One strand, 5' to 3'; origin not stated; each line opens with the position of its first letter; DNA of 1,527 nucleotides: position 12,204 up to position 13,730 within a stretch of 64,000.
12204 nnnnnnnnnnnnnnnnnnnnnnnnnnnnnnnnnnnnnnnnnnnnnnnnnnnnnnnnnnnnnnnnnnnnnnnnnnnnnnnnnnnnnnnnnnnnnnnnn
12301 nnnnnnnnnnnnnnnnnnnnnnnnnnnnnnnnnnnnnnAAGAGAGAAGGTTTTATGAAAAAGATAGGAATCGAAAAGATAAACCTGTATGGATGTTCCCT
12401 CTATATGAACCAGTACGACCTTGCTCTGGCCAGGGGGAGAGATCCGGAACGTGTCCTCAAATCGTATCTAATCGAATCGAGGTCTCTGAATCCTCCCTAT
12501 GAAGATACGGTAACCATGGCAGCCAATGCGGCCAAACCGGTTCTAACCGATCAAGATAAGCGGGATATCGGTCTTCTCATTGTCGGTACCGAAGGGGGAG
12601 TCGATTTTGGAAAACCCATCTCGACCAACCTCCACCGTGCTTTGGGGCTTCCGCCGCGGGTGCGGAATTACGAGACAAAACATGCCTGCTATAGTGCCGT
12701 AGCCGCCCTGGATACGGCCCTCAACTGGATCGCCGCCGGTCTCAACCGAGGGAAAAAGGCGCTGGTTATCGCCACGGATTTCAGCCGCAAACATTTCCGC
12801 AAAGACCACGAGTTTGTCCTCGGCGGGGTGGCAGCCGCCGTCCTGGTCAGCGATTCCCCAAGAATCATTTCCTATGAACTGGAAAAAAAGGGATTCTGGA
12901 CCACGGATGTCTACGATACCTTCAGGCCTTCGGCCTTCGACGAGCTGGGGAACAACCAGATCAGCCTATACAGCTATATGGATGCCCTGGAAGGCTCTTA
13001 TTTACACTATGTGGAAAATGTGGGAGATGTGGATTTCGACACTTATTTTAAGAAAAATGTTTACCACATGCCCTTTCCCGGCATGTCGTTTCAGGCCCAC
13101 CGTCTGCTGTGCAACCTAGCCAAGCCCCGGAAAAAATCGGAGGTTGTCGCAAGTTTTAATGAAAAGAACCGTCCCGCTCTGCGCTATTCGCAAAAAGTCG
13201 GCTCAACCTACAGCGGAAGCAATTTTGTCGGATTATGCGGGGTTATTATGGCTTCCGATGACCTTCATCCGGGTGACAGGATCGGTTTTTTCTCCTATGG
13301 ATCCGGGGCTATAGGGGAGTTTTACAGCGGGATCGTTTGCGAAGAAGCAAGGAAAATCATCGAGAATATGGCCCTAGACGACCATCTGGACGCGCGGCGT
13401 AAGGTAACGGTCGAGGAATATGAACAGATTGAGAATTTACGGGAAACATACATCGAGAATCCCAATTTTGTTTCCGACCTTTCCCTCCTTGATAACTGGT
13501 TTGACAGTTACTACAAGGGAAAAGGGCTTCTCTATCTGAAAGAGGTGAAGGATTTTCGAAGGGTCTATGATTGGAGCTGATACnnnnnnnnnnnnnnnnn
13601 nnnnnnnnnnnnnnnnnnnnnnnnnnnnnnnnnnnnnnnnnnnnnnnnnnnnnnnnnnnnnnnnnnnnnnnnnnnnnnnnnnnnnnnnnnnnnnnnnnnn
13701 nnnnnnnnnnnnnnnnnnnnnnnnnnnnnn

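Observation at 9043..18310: Free-standing HMGS beta-branching cassette embedded in a sphingolipid-like (Spt + ACP + reductase + GNAT) lipid operon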

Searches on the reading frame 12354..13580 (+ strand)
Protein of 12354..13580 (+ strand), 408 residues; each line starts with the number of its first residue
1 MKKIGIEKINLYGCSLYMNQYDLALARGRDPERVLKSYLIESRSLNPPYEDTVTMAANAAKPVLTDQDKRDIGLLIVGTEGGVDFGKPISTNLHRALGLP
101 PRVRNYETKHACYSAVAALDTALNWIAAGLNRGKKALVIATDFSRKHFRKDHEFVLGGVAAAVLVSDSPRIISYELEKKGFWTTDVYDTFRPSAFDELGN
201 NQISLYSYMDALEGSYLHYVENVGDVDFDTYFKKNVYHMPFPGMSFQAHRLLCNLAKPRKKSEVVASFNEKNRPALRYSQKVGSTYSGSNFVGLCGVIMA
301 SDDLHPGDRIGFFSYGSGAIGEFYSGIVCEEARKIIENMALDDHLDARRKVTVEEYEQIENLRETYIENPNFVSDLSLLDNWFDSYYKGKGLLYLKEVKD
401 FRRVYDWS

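Call 3: search_protein_families(library=pfam, proteins=[window:12354-13580:+])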
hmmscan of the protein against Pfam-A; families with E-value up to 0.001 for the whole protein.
window:12354-13580:+ (408 aa): 3 families
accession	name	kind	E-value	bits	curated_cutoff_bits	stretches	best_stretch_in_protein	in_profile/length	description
PF08540.16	HMG_CoA_synt_C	-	2.4e-21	77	25.1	1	267-406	139-278/280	Hydroxymethylglutaryl-coenzyme A synthase C terminal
PF01154.23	HMG_CoA_synt_N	-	2.1e-08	34.7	25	1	2-145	3-150/174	Hydroxymethylglutaryl-coenzyme A synthase N terminal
PF08545.16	ACP_syn_III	-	3.9e-05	23.9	24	1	107-180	2-80/80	3-Oxoacyl-[acyl-carrier-protein (ACP)] synthase III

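Call 6: search_protein_families(library=ncbifam, proteins=[window:12354-13580:+], max_evalue=0.00001)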
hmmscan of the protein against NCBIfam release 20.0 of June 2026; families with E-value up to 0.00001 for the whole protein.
window:12354-13580:+ (408 aa): 6 families
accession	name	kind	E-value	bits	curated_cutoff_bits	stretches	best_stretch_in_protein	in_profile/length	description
TIGR01835.1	HMG-CoA-S_prok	equivalog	1.4e-79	267.7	360.35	1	4-359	1-348/382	hydroxymethylglutaryl-CoA synthase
NF041302.1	HMG_CoAsyn_Halo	equivalog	3.3e-45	154.9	800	2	1-251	1-257/443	hydroxymethylglutaryl-CoA synthase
TIGR01833.1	HMG-CoA-S_euk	equivalog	9.7e-32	110.6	286.2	2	2-224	3-229/457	hydroxymethylglutaryl-CoA synthase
NF003274.0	PRK04262.1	equivalog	8.4e-29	100.7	244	1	17-356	16-337/347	hydroxymethylglutaryl-CoA synthase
TIGR00748.1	HMG_CoA_syn_Arc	equivalog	2.3e-22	79.7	353.35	1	17-334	15-313/345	hydroxymethylglutaryl-CoA synthase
NF006829.0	PRK09352.1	subfamily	6.2e-09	35.3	249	1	40-180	41-186/322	beta-ketoacyl-ACP synthase 3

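Call 8: search_solved_structures(query=window:12354-13580:+, max_evalue=0.00001)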
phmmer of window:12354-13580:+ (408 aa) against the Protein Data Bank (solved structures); distinct sequences matched with E-value up to 0.00001: 23.
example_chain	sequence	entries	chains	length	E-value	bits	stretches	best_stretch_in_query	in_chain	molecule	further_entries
5kp5_A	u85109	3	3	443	3.6e-72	246.8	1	1-407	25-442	CurD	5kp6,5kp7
5kp8_A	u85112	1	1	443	8.9e-71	242.3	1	1-407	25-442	CurD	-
4yxq_A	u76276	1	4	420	1e-66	228.9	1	3-407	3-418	Polyketide biosynthesis 3-hydroxy-3-methylglutaryl-ACP synthase PksG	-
4yxt_A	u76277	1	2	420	7.1e-66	226.1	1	3-407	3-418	Polyketide biosynthesis 3-hydroxy-3-methylglutaryl-ACP synthase PksG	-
8s81_A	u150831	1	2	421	1.3e-65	225.2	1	1-407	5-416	HMG-CoA synthase-like protein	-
4yxv_A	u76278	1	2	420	1.9e-65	224.7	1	3-407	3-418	Polyketide biosynthesis 3-hydroxy-3-methylglutaryl-ACP synthase PksG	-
5hwq_A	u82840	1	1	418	2.7e-58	201.1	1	2-362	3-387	Hydroxymethylglutaryl-CoA synthase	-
5hwp_A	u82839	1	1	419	2.7e-58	201.1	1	2-362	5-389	Hydroxymethylglutaryl-CoA synthase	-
5hwo_A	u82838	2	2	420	2.7e-58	201.1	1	2-362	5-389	Hydroxymethylglutaryl-CoA synthase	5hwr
1xpk_A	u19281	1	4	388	2.8e-53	184.6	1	4-359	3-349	3-hydroxy-3-methylglutaryl CoA synthase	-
1xpl_A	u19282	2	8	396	3e-53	184.5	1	4-359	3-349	3-hydroxy-3-methylglutaryl CoA synthase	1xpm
3leh_A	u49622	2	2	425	1.1e-52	182.6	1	3-360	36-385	Putative hydroxymethylglutaryl-CoA synthase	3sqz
1tvz_A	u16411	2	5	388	5e-52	180.5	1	4-359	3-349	3-hydroxy-3-methylglutaryl-CoA synthase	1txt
3v4n_A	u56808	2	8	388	6e-51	176.9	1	3-359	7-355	HMG-CoA synthase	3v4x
1x9e_A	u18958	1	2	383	1.7e-50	175.4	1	4-359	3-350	HMG-CoA synthase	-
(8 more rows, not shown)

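Call 9: find_homologous_proteins(query=window:12354-13580:+, max_evalue=1e-30)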
Query window:12354-13580:+ (408 aa): 825 proteins with E <= 1e-30 among 8000 candidates; the best 120 are listed.
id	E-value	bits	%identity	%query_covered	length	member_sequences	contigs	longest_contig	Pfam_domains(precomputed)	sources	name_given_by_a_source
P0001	7.0e-278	939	100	100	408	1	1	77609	PF08540.17,PF01154.23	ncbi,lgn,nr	ncbi:MAG: hydroxymethylglutaryl-CoA synthase family protein [Candidatus Aminicenantes bacterium]|nr:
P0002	7.5e-248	840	89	100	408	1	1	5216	PF08540.17,PF01154.23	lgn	-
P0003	5.2e-214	729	74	100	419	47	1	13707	PF08540.17,PF01154.23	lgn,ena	-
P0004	2.3e-211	720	72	100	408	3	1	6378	PF08540.17,PF01154.23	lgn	-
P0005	3.6e-210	716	73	100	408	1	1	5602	PF08540.17,PF01154.23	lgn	-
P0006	4.6e-210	716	74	100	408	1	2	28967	PF08540.17,PF01154.23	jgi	-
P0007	5.5e-210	716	74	100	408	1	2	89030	PF08540.17,PF01154.23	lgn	-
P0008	2.5e-207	707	71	100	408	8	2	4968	PF08540.17,PF01154.23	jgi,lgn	-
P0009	2.9e-206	703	71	100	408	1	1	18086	PF08540.17,PF01154.23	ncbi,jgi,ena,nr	ncbi:MAG: hydroxymethylglutaryl-CoA synthase [Candidatus Aminicenantes bacterium]|nr:hydroxymethylgl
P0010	6.0e-206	702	70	100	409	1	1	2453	PF08540.17,PF01154.23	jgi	-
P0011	6.4e-206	702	70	100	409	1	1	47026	PF08540.17,PF01154.23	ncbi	-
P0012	1.4e-205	701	70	100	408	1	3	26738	PF08540.17,PF01154.23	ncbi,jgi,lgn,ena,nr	ncbi:MAG: hydroxymethylglutaryl-CoA synthase [Candidatus Aminicenantes bacterium]|nr:hydroxymethylgl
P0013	5.6e-205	699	71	100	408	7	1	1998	PF08540.17,PF01154.23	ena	-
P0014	2.7e-204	697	72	100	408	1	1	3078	PF08540.17,PF01154.23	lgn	-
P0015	1.6e-201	688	71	100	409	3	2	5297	PF08540.17,PF01154.23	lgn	-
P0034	1.8e-196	671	70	100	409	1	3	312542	PF08545.17,PF08540.17,PF01154.23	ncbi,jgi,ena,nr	ncbi:MAG: hypothetical protein A2Y33_08025 [Spirochaetes bacterium GWF1_51_8]|nr:MAG: hypothetical p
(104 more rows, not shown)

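Call 10: find_encoding_contigs(protein=P0001, flank=10000, max_places=2)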
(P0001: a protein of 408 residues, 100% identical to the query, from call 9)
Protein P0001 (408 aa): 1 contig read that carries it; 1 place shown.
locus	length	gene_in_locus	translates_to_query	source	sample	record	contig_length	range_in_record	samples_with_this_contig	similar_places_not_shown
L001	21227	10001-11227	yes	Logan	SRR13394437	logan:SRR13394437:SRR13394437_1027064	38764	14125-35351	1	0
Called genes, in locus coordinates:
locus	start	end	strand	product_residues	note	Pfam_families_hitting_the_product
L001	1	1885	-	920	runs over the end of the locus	PF16819:DUF5074 (faint), PF21783:YNCE (faint), PF25174:Beta-prop_THOC3 (faint), PF08450:SGL (faint), PF10282:Lactonase (faint), PF22494:choice_anch_I (faint), PF04185:Phosphoesterase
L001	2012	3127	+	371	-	PF17170:DUF5128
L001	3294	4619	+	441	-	PF03349:Toluene_X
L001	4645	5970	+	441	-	PF00860:Xan_ur_permease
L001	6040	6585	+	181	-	-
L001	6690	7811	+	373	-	-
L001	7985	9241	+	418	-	PF00109:ketoacyl-synt, PF00108:Thiolase_N (faint), PF02801:Ketoacyl-synt_C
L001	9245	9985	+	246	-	PF00106:adh_short, PF01370:Epimerase (faint), PF08659:KR, PF13561:adh_short_C2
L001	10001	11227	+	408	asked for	PF01154:HMG_CoA_synt_N, PF08540:HMG_CoA_synt_C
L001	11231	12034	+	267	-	PF00378:ECH_1, PF16113:ECH_2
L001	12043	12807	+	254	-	PF00378:ECH_1, PF16113:ECH_2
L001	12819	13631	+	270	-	PF00106:adh_short, PF13561:adh_short_C2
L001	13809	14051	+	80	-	PF00550:PP-binding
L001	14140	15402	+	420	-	PF00155:Aminotran_1_2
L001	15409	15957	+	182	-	PF07977:FabA, PF22818:ApeI-like (weak)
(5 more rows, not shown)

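Call 11: find_encoding_contigs(protein=P0034, flank=10000, max_places=2)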
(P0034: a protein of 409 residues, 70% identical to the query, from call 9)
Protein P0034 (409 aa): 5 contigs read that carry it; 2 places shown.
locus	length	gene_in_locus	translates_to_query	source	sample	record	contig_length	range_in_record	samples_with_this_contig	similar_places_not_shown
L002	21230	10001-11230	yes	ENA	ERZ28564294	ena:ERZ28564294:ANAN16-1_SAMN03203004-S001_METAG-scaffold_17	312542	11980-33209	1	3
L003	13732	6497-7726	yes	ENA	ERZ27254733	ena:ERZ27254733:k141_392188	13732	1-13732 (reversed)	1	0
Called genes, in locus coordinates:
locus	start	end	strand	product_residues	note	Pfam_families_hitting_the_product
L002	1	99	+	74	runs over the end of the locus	PF04255:DUF433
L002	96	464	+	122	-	PF18480:DUF5615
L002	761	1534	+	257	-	-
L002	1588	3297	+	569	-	PF02463:SMC_N, PF11398:DUF2813 (faint), PF13175:AAA_15, PF13304:AAA_21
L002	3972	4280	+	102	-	-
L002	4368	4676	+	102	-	-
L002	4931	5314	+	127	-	-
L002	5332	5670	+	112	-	-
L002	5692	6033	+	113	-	-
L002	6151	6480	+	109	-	-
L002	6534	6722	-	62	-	-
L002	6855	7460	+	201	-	PF22043:DUF6935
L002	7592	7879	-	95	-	-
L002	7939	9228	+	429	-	PF00109:ketoacyl-synt, PF02801:Ketoacyl-synt_C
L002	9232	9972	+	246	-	PF00106:adh_short, PF08659:KR, PF13561:adh_short_C2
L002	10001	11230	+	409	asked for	PF01154:HMG_CoA_synt_N, PF08545:ACP_syn_III (faint), PF08540:HMG_CoA_synt_C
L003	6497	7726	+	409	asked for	PF01154:HMG_CoA_synt_N, PF08545:ACP_syn_III (faint), PF08540:HMG_CoA_synt_C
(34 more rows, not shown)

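Call 14: find_related_loci(query=A1, collection=genome_contigs, flank=10000)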
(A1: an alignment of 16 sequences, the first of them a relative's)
Query A1 (408 aa) in genome_contigs; peptide patterns used: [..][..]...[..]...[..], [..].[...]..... (x = any residue, [..] = any of these).
600 stretches matched a pattern (row limit reached: there are more); 542 encode a relative of the query (tblastn E <= 1e-3); the best 80 are kept; 80 distinct loci.
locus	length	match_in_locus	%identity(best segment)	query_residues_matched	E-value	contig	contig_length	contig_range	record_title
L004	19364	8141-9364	75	1-408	0e+0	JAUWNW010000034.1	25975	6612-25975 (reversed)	MAG: Candidatus Aminicenantes bacterium isolate CSMAG_2434 CSMAG_2434_k141_837789_length_25975_cov_7.9940, whole genome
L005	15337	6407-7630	75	1-408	0e+0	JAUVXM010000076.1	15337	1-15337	MAG: Candidatus Aminicenantes bacterium isolate CSMAG_1216 CSMAG_1216_k141_45838_length_15337_cov_36.5104, whole genome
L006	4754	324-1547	75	1-408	0e+0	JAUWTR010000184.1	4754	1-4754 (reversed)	MAG: Candidatus Aminicenantes bacterium isolate CSMAG_2585 CSMAG_2585_k127_2174474_length_4754_cov_40.1083, whole genome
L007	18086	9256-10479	71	1-408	0e+0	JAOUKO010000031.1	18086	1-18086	MAG: Candidatus Aminicenantes bacterium isolate 8_1_Jan_SF_Bin49 8_1_Jan_SF_Bin49_scaffold_1302_c1, whole genome shotgun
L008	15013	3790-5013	71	1-408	0e+0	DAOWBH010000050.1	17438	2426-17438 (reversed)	MAG TPA_asm: Spirochaetota bacterium isolate CSMAG_1856 CSMAG_1856_k141_810980_length_17438_cov_14.2810, whole genome sh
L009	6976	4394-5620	70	1-408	0e+0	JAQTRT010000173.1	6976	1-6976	MAG: bacterium isolate STB_17 NODE_31399_length_6976_cov_2.558184_Sandtown_B, whole genome shotgun sequence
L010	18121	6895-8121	70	1-408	0e+0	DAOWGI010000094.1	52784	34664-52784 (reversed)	MAG TPA_asm: candidate division FCPU426 bacterium isolate CSMAG_1987 CSMAG_1987_k141_3778047_length_52784_cov_15.8948, w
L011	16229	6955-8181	70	1-408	0e+0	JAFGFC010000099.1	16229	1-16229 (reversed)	MAG: Spirochaetes bacterium isolate Zod_Metabat.1289 k87_4333293, whole genome shotgun sequence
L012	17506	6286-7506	70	1-406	0e+0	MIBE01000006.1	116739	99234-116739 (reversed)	MAG: Spirochaetes bacterium GWF1_51_8 gwf1_scaffold_110, whole genome shotgun sequence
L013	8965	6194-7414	69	1-406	0e+0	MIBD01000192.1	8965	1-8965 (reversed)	MAG: Spirochaetes bacterium GWF1_49_6 gwf1_scaffold_8777, whole genome shotgun sequence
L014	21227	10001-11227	67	1-408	0e+0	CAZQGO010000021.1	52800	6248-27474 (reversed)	MAG TPA_asm: uncultured bacterium isolate SRP214966_co1_238 genome assembly, contig: NODE_761_length_52800_cov_11.462850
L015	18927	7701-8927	68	1-408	0e+0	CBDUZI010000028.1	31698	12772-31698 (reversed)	MAG TPA_asm: uncultured bacterium isolate SRR22302359_metabat2_40 genome assembly, contig: ERZ25073601.129, whole genome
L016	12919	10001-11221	69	1-406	0e+0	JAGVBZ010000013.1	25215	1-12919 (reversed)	MAG: Brevinematales bacterium isolate DeMMO6_14 c_000000092972, whole genome shotgun sequence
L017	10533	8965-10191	68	1-408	0e+0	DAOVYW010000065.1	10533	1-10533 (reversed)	MAG TPA_asm: Candidatus Firestonebacteria bacterium isolate CSMAG_1793 CSMAG_1793_k141_1000812_length_10533_cov_13.0000,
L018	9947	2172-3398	67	2-408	0e+0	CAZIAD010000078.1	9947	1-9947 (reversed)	MAG TPA_asm: uncultured Brevinematales bacterium isolate SRP304446_co1_74 genome assembly, contig: NODE_4814_length_9947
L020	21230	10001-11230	66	1-408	0e+0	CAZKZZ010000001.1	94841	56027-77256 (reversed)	MAG TPA_asm: uncultured Spirochaetales bacterium isolate SRP332253_co1_263 genome assembly, contig: NODE_184_length_9484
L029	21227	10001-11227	65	2-408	0e+0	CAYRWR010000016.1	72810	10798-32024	MAG TPA_asm: uncultured Brevinematales bacterium isolate SRP304446_co1_123 genome assembly, contig: NODE_204_length_7281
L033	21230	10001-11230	64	1-408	0e+0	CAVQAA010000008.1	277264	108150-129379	MAG: uncultured Spirochaetota bacterium isolate MFD03726.bin.2.143 genome assembly, contig: contig_22485, whole genome s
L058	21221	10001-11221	56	3-408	3e-157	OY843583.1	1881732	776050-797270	MAG: Spirochaetia bacterium isolate e339c5e2-24a0-4810-b346-c1807c958683 genome assembly, chromosome: 1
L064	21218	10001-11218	54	4-408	1e-147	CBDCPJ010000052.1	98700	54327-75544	MAG: Spirochaetia bacterium isolate faab6882-6287-49c9-b04d-4208091d842c genome assembly, contig: contig_52, whole genom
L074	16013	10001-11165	52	23-408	2e-123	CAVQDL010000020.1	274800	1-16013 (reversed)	MAG: uncultured delta proteobacterium isolate MFD04428.bin.3.125 genome assembly, contig: contig_63371, whole genome sho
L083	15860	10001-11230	45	1-405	2e-119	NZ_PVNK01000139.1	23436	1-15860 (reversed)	Enhygromyxa salina strain SWB005 ENSA5_contig000139, whole genome shotgun sequence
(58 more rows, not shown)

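Call 22: search_protein_families(library=pfam, proteins=[L020:5740-6873:+, L029:6457-7488:-, L033:19535-20788:-, L020:19473-20219:+], max_evalue=1)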
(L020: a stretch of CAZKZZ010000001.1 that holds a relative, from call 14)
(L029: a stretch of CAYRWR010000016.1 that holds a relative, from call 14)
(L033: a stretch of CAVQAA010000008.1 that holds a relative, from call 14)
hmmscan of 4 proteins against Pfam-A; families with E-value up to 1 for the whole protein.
L020:5740-6873:+ (377 aa): 0 families

L029:6457-7488:- (343 aa): 9 families
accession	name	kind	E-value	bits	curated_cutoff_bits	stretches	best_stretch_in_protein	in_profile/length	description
PF01370.27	Epimerase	-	2.8e-31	109.2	20.9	1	3-218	1-230/240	NAD dependent epimerase/dehydratase family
PF01073.25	3Beta_HSD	-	1.6e-25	90.2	22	1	4-247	1-271/280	3-beta hydroxysteroid dehydrogenase/isomerase family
PF16363.11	GDP_Man_Dehyd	-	5.3e-23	82.4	27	1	4-177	1-194/332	GDP-mannose 4,6 dehydratase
PF04321.23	RmlD_sub_bind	-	2.9e-19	69.6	27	1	1-217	1-201/287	RmlD substrate binding domain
PF13460.12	NAD_binding_10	-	3.8e-16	59.9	27.2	1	7-148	1-131/184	NAD(P)H-binding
PF07993.18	NAD_binding_4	-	1.1e-14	54.7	20.1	1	5-169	1-209/258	Male sterility protein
PF05368.20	NmrA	-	1.4e-11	45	27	1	2-111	4-106/298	NmrA-like family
PF02719.21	Polysacc_synt_2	-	1.6e-07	31.3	20.2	1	3-113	1-129/293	Polysaccharide biosynthesis protein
PF02254.24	TrkA_N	-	0.26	12.1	23.8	1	5-61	3-58/116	TrkA-N domain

L033:19535-20788:- (417 aa): 1 family
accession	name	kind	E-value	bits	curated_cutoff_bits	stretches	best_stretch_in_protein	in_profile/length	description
PF03706.18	LPG_synthase_TM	-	2.1e-31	109.9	33.4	1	75-386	1-300/302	Lysylphosphatidylglycerol synthase TM region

L020:19473-20219:+ (248 aa): 2 families
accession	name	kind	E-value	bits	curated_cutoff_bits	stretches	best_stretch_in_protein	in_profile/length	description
PF01648.25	ACPS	-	2e-14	54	25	1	113-213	2-106/111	4'-phosphopantetheinyl transferase superfamily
PF22624.1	AASDHPPT_N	-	3.2e-06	27.7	27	1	43-106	30-96/100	4'-phosphopantetheinyl transferase, N-terminal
